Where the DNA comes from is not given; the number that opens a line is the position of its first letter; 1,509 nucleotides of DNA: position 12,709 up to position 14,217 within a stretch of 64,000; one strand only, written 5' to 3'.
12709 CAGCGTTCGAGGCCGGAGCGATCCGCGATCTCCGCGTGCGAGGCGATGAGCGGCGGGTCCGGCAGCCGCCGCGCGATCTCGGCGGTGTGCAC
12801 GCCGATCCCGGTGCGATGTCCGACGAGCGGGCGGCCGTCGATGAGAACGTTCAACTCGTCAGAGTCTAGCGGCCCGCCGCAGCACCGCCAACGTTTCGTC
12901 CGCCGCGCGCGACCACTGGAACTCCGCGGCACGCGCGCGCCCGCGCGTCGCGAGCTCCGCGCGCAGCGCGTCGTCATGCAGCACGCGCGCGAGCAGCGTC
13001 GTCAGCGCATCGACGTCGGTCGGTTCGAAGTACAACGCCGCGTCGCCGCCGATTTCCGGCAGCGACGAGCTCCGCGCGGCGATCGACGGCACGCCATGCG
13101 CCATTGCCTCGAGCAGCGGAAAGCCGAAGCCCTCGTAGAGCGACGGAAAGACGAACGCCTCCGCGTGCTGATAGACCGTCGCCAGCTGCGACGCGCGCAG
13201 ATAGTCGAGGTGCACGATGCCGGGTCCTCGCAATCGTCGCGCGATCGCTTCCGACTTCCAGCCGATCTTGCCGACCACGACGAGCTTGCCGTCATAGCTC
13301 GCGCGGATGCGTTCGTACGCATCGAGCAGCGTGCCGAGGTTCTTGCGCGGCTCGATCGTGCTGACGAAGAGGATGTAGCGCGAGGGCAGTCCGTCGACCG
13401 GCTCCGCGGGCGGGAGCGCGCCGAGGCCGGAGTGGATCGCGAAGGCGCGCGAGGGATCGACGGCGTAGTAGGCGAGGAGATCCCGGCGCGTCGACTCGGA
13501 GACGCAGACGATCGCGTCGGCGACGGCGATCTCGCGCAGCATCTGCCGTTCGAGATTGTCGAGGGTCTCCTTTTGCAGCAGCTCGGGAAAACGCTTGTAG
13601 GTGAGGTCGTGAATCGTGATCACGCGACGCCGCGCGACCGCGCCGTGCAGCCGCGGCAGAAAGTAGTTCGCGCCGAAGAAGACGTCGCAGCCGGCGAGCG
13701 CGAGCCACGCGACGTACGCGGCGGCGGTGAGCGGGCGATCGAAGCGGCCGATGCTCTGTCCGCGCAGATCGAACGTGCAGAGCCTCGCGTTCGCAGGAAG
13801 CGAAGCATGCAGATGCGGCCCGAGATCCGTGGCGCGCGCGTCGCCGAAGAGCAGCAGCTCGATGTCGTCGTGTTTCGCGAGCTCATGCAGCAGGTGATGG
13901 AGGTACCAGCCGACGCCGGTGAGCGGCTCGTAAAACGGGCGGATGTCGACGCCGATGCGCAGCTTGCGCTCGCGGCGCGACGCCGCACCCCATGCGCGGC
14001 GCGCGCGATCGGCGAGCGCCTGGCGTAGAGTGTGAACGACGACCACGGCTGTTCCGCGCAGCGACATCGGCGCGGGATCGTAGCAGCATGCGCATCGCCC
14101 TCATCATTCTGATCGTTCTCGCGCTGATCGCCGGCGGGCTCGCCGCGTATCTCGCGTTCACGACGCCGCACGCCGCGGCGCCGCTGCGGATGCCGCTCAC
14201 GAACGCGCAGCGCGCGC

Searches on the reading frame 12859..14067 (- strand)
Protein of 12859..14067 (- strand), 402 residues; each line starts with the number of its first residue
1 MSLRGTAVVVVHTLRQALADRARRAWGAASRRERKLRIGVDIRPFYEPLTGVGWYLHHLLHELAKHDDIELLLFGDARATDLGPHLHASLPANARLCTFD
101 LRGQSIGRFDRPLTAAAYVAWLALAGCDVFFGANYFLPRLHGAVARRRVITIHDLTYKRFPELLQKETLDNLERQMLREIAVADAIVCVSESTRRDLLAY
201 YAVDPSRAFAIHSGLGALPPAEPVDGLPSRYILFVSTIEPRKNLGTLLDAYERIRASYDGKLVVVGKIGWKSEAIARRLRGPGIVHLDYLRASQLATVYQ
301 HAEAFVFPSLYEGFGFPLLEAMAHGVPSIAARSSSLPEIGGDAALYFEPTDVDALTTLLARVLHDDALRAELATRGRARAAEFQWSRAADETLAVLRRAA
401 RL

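Call 9: search_protein_families(library=pfam, proteins=[window:12859-14067:-], max_evalue=0.001)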
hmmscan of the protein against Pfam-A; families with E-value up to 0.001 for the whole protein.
window:12859-14067:- (402 aa): 5 families
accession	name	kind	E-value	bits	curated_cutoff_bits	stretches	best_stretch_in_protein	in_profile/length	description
PF00534.26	Glycos_transf_1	-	3e-26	92.4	26.4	1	230-378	16-171/172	Glycosyl transferases group 1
PF13692.12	Glyco_trans_1_4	-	3.5e-26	92.6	27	1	230-365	2-142/142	Glycosyl transferases group 1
PF13439.12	Glyco_transf_4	-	2.4e-11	44.4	28.5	1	51-214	3-165/170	Glycosyltransferase Family 4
PF13524.12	Glyco_trans_1_2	-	5.5e-10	39.8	25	1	252-393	7-143/144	Glycosyl transferase-like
PF20706.3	GT4-conflict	-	9e-07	28.6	26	1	181-337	145-317/385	Family 4 Glycosyltransferase in conflict systems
